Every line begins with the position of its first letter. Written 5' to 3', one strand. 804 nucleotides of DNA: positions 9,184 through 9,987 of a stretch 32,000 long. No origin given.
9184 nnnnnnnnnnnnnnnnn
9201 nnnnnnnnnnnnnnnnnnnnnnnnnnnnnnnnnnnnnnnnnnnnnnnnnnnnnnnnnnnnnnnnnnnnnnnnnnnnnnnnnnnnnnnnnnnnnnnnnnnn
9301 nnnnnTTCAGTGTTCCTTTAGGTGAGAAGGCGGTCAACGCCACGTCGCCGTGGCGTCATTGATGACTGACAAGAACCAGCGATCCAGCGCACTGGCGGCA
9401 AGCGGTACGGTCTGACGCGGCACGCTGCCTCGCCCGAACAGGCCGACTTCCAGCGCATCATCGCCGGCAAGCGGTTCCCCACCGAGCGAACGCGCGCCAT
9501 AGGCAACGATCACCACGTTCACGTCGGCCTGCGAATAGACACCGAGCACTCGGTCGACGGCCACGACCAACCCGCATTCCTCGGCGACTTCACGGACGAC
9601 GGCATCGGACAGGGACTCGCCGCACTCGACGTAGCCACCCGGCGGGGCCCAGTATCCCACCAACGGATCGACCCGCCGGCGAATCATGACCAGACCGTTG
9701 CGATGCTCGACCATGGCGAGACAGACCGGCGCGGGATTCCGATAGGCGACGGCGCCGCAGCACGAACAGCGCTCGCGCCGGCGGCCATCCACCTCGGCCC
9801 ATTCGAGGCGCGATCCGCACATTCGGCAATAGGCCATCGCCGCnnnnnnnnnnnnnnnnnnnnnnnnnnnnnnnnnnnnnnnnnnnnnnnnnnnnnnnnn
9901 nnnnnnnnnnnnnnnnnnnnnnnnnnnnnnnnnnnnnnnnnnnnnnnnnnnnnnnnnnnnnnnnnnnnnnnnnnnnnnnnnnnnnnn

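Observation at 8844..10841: Self-contained prFMN cofactor-supply module in the phenylphosphate carboxylase operon (UbiX + archaeal-type riboflavin-kinase homolog + Nudix)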

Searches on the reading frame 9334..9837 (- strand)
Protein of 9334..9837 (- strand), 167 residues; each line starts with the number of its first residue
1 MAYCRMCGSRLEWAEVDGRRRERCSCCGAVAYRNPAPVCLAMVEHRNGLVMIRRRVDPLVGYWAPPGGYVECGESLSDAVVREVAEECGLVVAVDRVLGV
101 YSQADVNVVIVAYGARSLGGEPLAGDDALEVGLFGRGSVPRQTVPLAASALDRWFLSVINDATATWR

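Call 5: search_protein_families(library=pfam, proteins=[window:9334-9837:-], max_evalue=0.01)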
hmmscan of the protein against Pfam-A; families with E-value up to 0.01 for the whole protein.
window:9334-9837:- (167 aa): 3 families
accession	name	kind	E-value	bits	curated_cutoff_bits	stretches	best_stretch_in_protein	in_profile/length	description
PF00293.34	NUDIX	-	9e-13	48.8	21.1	1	39-125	8-102/134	NUDIX domain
PF14803.11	Zn_ribbon_Nudix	-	0.00052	20.3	25.6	1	3-32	2-33/34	Nudix N-terminal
PF22327.2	Nudt16-like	-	0.00065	20.1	27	1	26-93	2-66/161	U8 snoRNA-decapping enzyme-like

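Call 6: search_protein_families(library=ncbifam, proteins=[window:9334-9837:-], max_evalue=0.01)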
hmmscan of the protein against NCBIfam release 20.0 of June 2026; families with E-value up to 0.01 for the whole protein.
window:9334-9837:- (167 aa): 21 families
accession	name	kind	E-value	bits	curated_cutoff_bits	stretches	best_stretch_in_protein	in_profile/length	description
NF001299.0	PRK00241.1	equivalog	3.1e-10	40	158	1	2-113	103-211/263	NAD(+) diphosphatase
NF003788.0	PRK05379.1-5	equivalog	6.3e-10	38.9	354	1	41-102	218-279/351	bifunctional nicotinamide-nucleotide adenylyltransferase/Nudix hydroxylase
NF003787.0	PRK05379.1-4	equivalog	6.3e-10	38.5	449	1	40-99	212-271/346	bifunctional nicotinamide-nucleotide adenylyltransferase/Nudix hydroxylase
NF006530.0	PRK08999.1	equivalog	4.7e-09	35.7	245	1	38-98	8-70/315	Nudix family hydrolase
NF003785.0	PRK05379.1-1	equivalog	7.9e-08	31.9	418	1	41-97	208-264/347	bifunctional nicotinamide-nucleotide adenylyltransferase/Nudix hydroxylase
TIGR00586.1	mutt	equivalog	2.7e-07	30.7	97.9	1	40-97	9-68/129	8-oxo-dGTP diphosphatase MutT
NF003786.0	PRK05379.1-2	equivalog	9.8e-07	28.3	397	1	42-94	224-276/354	bifunctional nicotinamide-nucleotide adenylyltransferase/Nudix hydroxylase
NF003791.0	PRK05379.2-3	equivalog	1.7e-06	27.5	409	1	29-99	194-265/340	bifunctional nicotinamide-nucleotide adenylyltransferase/Nudix hydroxylase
NF007834.0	PRK10546.1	equivalog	3.2e-06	27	156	1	39-98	7-67/135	pyrimidine (deoxy)nucleoside triphosphate diphosphatase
NF008044.0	PRK10776.1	equivalog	5.4e-06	26.3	148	1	47-123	16-95/130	8-oxo-dGTP diphosphatase MutT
NF006961.0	PRK09438.1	equivalog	6.6e-06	25.7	103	1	31-96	4-67/151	dihydroneopterin triphosphate diphosphatase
NF041652.1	Nud_hyd_Dein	equivalog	1e-05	25.8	200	1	60-103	42-85/152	Nudix hydrolase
NF052459.1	OxoGTPPhMutT1Mycb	equivalog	3.2e-05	23.2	475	1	50-126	22-96/292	8-oxo-(d)GTP phosphatase MutT1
TIGR02705.1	nudix_YtkD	equivalog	3.4e-05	23.4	154.4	1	66-101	50-85/156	RNA deprotection pyrophosphohydrolase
NF012016.0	PRK15472.1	equivalog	6.2e-05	22.7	95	1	59-109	29-79/141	nucleoside triphosphatase NudI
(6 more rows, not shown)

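Call 42: find_homologous_proteins(query=window:9334-9837:-, max_evalue=0.001)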
Query window:9334-9837:- (167 aa): 182 proteins with E <= 0.001 among 571 candidates; the best 120 are listed.
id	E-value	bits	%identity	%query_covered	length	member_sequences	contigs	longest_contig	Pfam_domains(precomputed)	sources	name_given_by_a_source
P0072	3.3e-106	370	99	100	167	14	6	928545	PF00293.35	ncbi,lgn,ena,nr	ncbi:MAG: NUDIX hydrolase [Rhodocyclaceae bacterium]|nr:NUDIX hydrolase [Rhodocyclaceae bacterium]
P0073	3.0e-87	309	80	100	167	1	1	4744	PF00293.35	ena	-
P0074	6.9e-86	304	79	100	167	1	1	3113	PF00293.35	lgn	-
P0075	4.9e-85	302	79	100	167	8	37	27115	PF00293.35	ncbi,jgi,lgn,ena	jgi:8-oxo-dGTP diphosphatase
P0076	2.2e-84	299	78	100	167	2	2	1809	PF00293.35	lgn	-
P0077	3.6e-84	299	79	99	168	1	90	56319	PF00293.35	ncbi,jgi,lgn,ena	jgi:ADP-ribose pyrophosphatase YjhB (NUDIX family)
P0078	1.2e-83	297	78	97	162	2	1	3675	PF00293.35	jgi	jgi:ADP-ribose pyrophosphatase YjhB (NUDIX family)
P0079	6.8e-79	282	74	100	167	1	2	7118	PF00293.35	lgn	-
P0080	3.5e-63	230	60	100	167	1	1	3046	PF00293.35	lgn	-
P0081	8.3e-63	229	59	100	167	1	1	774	PF00293.35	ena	-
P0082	5.2e-61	223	59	98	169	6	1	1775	PF00293.35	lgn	-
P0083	1.7e-59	218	60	99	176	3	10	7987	PF00293.35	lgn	-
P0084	3.2e-59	218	57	100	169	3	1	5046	PF14803.12,PF00293.35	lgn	-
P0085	7.4e-59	216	59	99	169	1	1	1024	PF06677.19,PF14803.12,PF00293.35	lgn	-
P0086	1.4e-58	215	56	99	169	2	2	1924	PF14803.12,PF00293.35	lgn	-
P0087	1.4e-57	212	56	99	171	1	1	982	PF14803.12,PF00293.35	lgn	-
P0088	2.3e-57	211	59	99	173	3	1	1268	PF00293.35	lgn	-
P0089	2.8e-57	211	56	99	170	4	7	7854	PF14803.12,PF00293.35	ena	-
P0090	6.8e-57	210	57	98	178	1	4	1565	PF14803.12,PF00293.35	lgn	-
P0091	1.5e-56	209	60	91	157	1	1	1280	PF00293.35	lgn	-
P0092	2.6e-56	208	53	99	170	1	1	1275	PF14803.12,PF00293.35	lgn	-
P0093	2.8e-56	208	58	99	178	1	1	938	PF14803.12,PF00293.35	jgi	jgi:ADP-ribose pyrophosphatase YjhB (NUDIX family)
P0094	5.3e-56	207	59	98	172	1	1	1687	PF14803.12,PF00293.35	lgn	-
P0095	6.0e-56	207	58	100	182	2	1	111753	PF00293.35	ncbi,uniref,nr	ncbi:NUDIX hydrolase [Aromatoleum diolicum]|uniref:NUDIX domain-containing protein n=1 Tax=Aromatole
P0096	7.6e-56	207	56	99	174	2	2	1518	PF14803.12,PF00293.35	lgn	-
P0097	7.7e-56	207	56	99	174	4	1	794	PF00293.35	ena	-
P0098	8.1e-56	206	57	100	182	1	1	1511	PF00293.35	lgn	-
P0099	1.4e-55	206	58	99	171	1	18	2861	PF00293.35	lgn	-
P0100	1.9e-55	205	55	99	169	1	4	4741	PF00293.35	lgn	-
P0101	1.9e-55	205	61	92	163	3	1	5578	PF00293.35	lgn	-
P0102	2.8e-55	205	59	98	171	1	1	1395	PF00293.35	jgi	jgi:ADP-ribose pyrophosphatase YjhB (NUDIX family)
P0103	3.2e-55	204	58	99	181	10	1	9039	PF00293.35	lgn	-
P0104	3.9e-55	204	55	99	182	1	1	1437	PF00293.35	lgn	-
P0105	4.2e-55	204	56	99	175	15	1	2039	PF00293.35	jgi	jgi:ADP-ribose pyrophosphatase YjhB (NUDIX family)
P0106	4.3e-55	204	59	94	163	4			PF00293.35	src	-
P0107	4.5e-55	204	55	99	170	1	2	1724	PF14803.12,PF00293.35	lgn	-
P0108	4.9e-55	204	55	99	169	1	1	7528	PF14803.12,PF00293.35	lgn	-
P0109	5.3e-55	204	55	99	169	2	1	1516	PF14803.12,PF00293.35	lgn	-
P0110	5.9e-55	204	56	99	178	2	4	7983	PF00293.35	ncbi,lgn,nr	ncbi:MAG: NUDIX hydrolase [Rhodocyclales bacterium]|nr:NUDIX hydrolase [Rhodocyclales bacterium]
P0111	7.2e-55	203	58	99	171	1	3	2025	PF14803.12,PF00293.35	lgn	-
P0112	9.4e-55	203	60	92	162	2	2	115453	PF00293.35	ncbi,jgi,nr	ncbi:MAG: NUDIX hydrolase [Sulfuritalea sp.]|jgi:ADP-ribose pyrophosphatase YjhB (NUDIX family)|nr:N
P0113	1.0e-54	203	57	96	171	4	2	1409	PF14803.12,PF00293.35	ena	-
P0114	1.1e-54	203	61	89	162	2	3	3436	PF00293.35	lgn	-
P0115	2.0e-54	202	56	99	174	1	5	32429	PF14803.12,PF00293.35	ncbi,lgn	-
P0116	2.1e-54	202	56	99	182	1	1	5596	PF00293.35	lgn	-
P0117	2.1e-54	202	60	92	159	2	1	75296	PF00293.35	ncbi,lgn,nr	ncbi:MAG: NUDIX domain-containing protein [Sulfuritalea sp.]|nr:NUDIX domain-containing protein [Sul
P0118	3.3e-54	201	59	94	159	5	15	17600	PF00293.35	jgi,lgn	jgi:8-oxo-dGTP diphosphatase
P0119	3.3e-54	201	59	94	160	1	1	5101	PF00293.35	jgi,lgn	-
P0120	3.5e-54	201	55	99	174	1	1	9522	PF14803.12,PF00293.35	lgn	-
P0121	3.7e-54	201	62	94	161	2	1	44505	PF00293.35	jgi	jgi:ADP-ribose pyrophosphatase YjhB (NUDIX family)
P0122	4.4e-54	201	57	98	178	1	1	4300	PF00293.35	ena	-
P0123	4.7e-54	201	57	94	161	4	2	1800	PF00293.35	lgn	-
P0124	5.4e-54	200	55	99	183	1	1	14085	PF00293.35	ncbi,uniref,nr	ncbi:MAG TPA: NUDIX hydrolase [Aromatoleum sp.]|uniref:NUDIX hydrolase n=1 Tax=Aromatoleum sp. TaxID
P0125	7.1e-54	200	54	99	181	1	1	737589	PF00293.35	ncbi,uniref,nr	ncbi:NUDIX domain-containing protein [Azoarcus sp. KH32C]|uniref:NUDIX hydrolase n=1 Tax=Azoarcus sp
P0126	8.2e-54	200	59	93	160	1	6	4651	PF00293.35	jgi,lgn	-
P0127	1.3e-53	199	60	92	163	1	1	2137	PF00293.35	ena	-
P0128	1.4e-53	199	55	100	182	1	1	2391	PF00293.35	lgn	-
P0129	1.4e-53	199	56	97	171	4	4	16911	PF14803.12,PF00293.35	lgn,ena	-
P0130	1.9e-53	199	56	99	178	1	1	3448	PF00293.35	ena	-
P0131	2.3e-53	198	58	93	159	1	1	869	PF00293.35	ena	-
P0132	2.4e-53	198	58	93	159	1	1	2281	PF00293.35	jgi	jgi:ADP-ribose pyrophosphatase YjhB (NUDIX family)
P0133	2.8e-53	198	55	99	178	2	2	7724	PF00293.35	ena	-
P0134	3.0e-53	198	56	99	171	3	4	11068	PF00293.35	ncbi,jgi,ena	jgi:8-oxo-dGTP diphosphatase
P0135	3.2e-53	198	59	92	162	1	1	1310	PF00293.35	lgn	-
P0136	3.7e-53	198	57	91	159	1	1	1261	PF00293.35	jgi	jgi:ADP-ribose pyrophosphatase YjhB (NUDIX family)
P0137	4.0e-53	198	53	99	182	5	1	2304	PF00293.35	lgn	-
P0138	4.4e-53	198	57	94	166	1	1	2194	PF00293.35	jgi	jgi:ADP-ribose pyrophosphatase YjhB (NUDIX family)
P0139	4.5e-53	198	56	99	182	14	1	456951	PF00293.35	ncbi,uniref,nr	ncbi:NUDIX hydrolase [Aromatoleum toluclasticum]|uniref:NUDIX hydrolase n=1 Tax=Aromatoleum toluclas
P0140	4.6e-53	197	56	99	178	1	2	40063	PF00293.35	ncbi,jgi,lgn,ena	-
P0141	6.0e-53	197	57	99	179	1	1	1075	PF00293.35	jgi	jgi:ADP-ribose pyrophosphatase YjhB (NUDIX family)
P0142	7.3e-53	197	55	99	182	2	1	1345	PF00293.35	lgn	-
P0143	1.0e-52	196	56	99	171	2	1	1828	PF00293.35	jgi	jgi:8-oxo-dGTP diphosphatase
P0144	1.1e-52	196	55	99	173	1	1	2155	PF00293.35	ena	-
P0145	1.6e-52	196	58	92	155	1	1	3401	PF00293.35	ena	-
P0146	2.0e-52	195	56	100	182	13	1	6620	PF00293.35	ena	-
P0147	3.1e-52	195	56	99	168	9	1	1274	PF00293.35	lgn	-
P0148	3.4e-52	195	56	99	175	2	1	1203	PF00293.35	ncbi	-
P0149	3.9e-52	194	54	98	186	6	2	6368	PF00293.35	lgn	-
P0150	4.2e-52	194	53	99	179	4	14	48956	PF00293.35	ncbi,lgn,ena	-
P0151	4.4e-52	194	53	100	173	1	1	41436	PF00293.35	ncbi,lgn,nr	ncbi:MAG: NUDIX hydrolase [Rhodocyclales bacterium]|nr:NUDIX hydrolase [Rhodocyclales bacterium]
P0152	4.5e-52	194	54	100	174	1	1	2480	PF00293.35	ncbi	-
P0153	9.0e-52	193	57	98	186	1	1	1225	PF00293.35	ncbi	-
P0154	9.9e-52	193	54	100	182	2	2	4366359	PF00293.35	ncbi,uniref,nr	ncbi:NUDIX hydrolase [Aromatoleum aromaticum]|uniref:NUDIX hydrolase n=1 Tax=Aromatoleum aromaticum 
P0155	1.1e-51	193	51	100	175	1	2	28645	PF14803.12,PF00293.35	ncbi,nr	ncbi:MAG: NUDIX hydrolase [Chloroflexi bacterium]|nr:NUDIX hydrolase [Chloroflexota bacterium]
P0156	1.3e-51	193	56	98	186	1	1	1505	PF14803.12,PF00293.35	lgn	-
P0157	1.4e-51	193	53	100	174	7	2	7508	PF00293.35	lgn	-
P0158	1.5e-51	193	57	92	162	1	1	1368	PF00293.35,PF14815.13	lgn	-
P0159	1.5e-51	193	55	99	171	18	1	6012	PF00293.35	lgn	-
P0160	1.6e-51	192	56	99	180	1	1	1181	PF00293.35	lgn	-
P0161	2.2e-51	192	55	99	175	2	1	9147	PF00293.35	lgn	-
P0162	2.8e-51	192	54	99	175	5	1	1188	PF00293.35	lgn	-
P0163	3.0e-51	192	59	90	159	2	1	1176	PF00293.35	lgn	-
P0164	4.1e-51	191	55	98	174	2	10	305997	PF00293.35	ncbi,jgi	ncbi:MAG: NUDIX domain-containing protein [Rhodocyclaceae bacterium]|jgi:ADP-ribose pyrophosphatase 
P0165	5.2e-51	191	59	90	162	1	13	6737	PF00293.35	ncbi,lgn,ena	-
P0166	5.7e-51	191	53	99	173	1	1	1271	PF00293.35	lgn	-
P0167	6.4e-51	190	55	97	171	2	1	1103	PF00293.35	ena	-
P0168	6.4e-51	190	54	99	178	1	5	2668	PF14803.12,PF00293.35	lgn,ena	-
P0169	7.5e-51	190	54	99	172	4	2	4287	PF00293.35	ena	-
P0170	1.1e-50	190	55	99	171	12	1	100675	PF00293.35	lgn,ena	-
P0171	1.2e-50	190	56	92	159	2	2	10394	PF00293.35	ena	-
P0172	1.3e-50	190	53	99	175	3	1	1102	PF00293.35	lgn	-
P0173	1.5e-50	189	53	100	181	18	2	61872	PF00293.35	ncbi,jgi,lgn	-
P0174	1.6e-50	189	55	99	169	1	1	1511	PF00293.35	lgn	-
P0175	1.8e-50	189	55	99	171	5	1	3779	PF00293.35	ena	-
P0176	2.0e-50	189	55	98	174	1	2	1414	PF00293.35,PF14815.13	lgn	-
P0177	2.0e-50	189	54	99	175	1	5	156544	PF00293.35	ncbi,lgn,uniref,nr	ncbi:NUDIX hydrolase [Sulfuritalea sp.]|uniref:NUDIX hydrolase n=1 Tax=Sulfuritalea sp. TaxID=248009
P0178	2.0e-50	189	56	92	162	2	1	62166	PF00293.35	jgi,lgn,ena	-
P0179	3.1e-50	188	53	99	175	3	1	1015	PF00293.35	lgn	-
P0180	3.5e-50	188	55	99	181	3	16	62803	PF14803.12,PF00293.35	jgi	jgi:8-oxo-dGTP diphosphatase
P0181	3.7e-50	188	53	99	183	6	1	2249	PF00293.35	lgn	-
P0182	4.9e-50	188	54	94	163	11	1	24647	PF00293.35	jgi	jgi:ADP-ribose pyrophosphatase YjhB (NUDIX family)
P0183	6.1e-50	187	53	99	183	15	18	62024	PF00293.35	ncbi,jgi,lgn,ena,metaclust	metaclust:\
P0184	6.2e-50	187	53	100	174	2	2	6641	PF00293.35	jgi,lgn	jgi:ADP-ribose pyrophosphatase YjhB (NUDIX family)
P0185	7.8e-50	187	53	99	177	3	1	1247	PF00293.35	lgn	-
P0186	1.3e-49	186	51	100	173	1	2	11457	PF00293.35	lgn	-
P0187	1.4e-49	186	53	99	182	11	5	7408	PF00293.35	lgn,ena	-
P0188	2.5e-49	185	52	99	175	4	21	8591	PF00293.35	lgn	-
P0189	2.7e-49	185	52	99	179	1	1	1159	PF00293.35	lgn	-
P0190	3.1e-49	185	55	99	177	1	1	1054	PF14803.12,PF00293.35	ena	-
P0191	4.2e-49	185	52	100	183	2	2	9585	PF00293.35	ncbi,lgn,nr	ncbi:MAG: NUDIX hydrolase [Sulfuritalea sp.]|nr:NUDIX hydrolase [Sulfuritalea sp.]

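Call 43: find_encoding_contigs(protein=P0154, flank=8000, max_places=2)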
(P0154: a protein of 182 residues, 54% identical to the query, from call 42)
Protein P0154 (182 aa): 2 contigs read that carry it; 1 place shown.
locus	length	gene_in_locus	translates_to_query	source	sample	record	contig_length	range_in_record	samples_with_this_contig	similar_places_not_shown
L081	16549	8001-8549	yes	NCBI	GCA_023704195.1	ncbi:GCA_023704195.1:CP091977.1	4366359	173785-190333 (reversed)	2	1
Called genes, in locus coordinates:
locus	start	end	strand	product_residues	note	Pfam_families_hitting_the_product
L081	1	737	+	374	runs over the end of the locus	PF01326:PPDK_N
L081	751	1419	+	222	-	PF00571:CBS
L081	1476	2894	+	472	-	PF20695:UbiD_N, PF01977:UbiD, PF20696:UbiD_C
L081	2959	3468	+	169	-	PF13419:HAD_2, PF00702:Hydrolase, PF08282:Hydrolase_3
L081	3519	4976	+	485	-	PF20695:UbiD_N, PF01977:UbiD, PF20696:UbiD_C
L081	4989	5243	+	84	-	PF09662:Phenyl_P_gamma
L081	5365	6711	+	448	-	PF20695:UbiD_N, PF01977:UbiD, PF20696:UbiD_C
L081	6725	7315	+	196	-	PF02441:Flavoprotein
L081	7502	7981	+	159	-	PF01982:CTP-dep_RFKase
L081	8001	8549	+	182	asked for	PF00293:NUDIX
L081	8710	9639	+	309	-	PF13557:Phenol_MetA_deg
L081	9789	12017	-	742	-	PF19878:DUF6351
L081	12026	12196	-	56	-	-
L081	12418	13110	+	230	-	PF00925:GTP_cyclohydro2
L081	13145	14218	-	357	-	PF08240:ADH_N, PF16912:Glu_dehyd_C (weak), PF00107:ADH_zinc_N, PF13602:ADH_zinc_N_2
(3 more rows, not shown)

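Call 44: find_encoding_contigs(protein=P0155, flank=8000, max_places=2)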
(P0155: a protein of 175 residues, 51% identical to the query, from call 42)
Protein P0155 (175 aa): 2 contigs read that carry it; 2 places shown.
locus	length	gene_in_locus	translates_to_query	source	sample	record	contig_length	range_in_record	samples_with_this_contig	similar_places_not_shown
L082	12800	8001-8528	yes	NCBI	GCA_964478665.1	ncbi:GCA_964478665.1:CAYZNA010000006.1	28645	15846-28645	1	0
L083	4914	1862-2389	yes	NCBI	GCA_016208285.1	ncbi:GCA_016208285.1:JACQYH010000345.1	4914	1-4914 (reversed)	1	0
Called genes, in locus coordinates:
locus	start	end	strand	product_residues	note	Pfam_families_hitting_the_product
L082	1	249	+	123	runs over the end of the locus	-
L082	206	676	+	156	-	PF13529:Peptidase_C39_2, PF03412:Peptidase_C39 (weak), PF14399:BtrH_N (weak)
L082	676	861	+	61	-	-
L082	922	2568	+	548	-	PF00890:FAD_binding_2 (faint), PF01266:DAO (weak), PF01593:Amino_oxidase, PF01946:Thi4 (weak), PF07992:Pyr_redox_2 (faint), PF13450:NAD_binding_8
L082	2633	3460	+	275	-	PF01012:ETF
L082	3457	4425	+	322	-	PF01012:ETF, PF00766:ETF_alpha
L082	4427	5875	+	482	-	PF00171:Aldedh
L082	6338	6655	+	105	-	-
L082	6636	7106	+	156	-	PF13470:PIN_3, PF01850:PIN (weak)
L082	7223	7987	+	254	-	PF00106:adh_short, PF08659:KR, PF13561:adh_short_C2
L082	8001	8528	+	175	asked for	PF14803:Zn_ribbon_Nudix (faint), PF00293:NUDIX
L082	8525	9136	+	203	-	PF02441:Flavoprotein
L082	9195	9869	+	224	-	PF00300:His_Phos_1 (weak)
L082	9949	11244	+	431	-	PF00501:AMP-binding, PF14535:AMP-binding_C_2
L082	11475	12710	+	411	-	PF13433:Peripla_BP_5, PF13458:Peripla_BP_6, PF01094:ANF_receptor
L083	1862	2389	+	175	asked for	PF14803:Zn_ribbon_Nudix (faint), PF00293:NUDIX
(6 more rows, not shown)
